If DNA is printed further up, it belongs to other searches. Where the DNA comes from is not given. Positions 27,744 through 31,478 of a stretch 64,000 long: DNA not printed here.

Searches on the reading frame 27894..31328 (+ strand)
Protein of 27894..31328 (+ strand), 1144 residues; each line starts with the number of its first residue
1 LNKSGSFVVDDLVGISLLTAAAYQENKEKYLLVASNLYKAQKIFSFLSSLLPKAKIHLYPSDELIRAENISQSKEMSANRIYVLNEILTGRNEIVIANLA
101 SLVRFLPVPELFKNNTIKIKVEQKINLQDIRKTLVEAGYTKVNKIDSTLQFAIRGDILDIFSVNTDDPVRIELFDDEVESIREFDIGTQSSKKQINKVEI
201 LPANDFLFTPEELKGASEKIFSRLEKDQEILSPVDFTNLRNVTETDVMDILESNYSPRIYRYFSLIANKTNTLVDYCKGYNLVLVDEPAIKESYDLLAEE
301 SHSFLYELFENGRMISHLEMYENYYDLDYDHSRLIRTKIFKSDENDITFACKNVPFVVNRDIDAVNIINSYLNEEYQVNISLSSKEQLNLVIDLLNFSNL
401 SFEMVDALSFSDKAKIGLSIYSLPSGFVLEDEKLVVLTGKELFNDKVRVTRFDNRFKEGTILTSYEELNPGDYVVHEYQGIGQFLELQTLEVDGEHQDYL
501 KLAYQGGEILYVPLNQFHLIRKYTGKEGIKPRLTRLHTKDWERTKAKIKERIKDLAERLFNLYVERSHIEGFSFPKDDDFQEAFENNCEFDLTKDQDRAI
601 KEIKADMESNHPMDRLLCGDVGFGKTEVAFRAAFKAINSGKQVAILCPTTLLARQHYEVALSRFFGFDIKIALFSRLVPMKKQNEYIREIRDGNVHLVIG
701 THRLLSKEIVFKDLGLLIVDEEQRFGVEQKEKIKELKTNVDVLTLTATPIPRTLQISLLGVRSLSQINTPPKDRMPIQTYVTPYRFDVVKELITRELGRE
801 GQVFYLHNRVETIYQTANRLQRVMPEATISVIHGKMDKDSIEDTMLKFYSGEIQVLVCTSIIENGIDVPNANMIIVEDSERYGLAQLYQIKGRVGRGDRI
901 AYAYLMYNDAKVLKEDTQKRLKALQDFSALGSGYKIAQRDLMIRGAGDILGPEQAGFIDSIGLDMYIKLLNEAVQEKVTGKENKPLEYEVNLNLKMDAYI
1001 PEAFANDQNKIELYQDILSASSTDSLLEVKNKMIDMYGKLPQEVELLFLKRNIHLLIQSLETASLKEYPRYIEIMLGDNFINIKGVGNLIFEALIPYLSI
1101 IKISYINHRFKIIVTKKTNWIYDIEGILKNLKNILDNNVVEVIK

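Call 80: search_protein_families(library=pfam, proteins=[window:27894-31328:+], max_evalue=0.00001)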
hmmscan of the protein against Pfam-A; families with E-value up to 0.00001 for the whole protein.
window:27894-31328:+ (1144 aa): 7 families
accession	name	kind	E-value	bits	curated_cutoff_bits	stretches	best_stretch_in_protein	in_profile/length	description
PF00270.35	DEAD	-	2.3e-26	93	26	1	593-754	1-164/167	DEAD/DEAH box helicase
PF17757.6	UvrB_inter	-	2.9e-26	91.9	22.9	1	117-206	1-91/91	UvrB interaction domain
PF00271.37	Helicase_C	-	1.2e-21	77.5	23.5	1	786-896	3-108/110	Helicase conserved C-terminal domain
PF02559.22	CarD_TRCF_RID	-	3.5e-20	72.3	23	1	468-523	1-56/57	CarD-like/TRCF RID domain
PF03461.20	TRCF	-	1.1e-13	51.8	25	1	994-1077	1-85/95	TRCF domain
PF04851.21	ResIII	-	5e-11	43.2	22.5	1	590-749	2-162/164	Type III restriction enzyme, res subunit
PF22590.2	Cas3-like_C_2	-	7.9e-06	26.5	27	0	801-898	3-105/106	CRISPR-associated nuclease/helicase Cas3, C-terminal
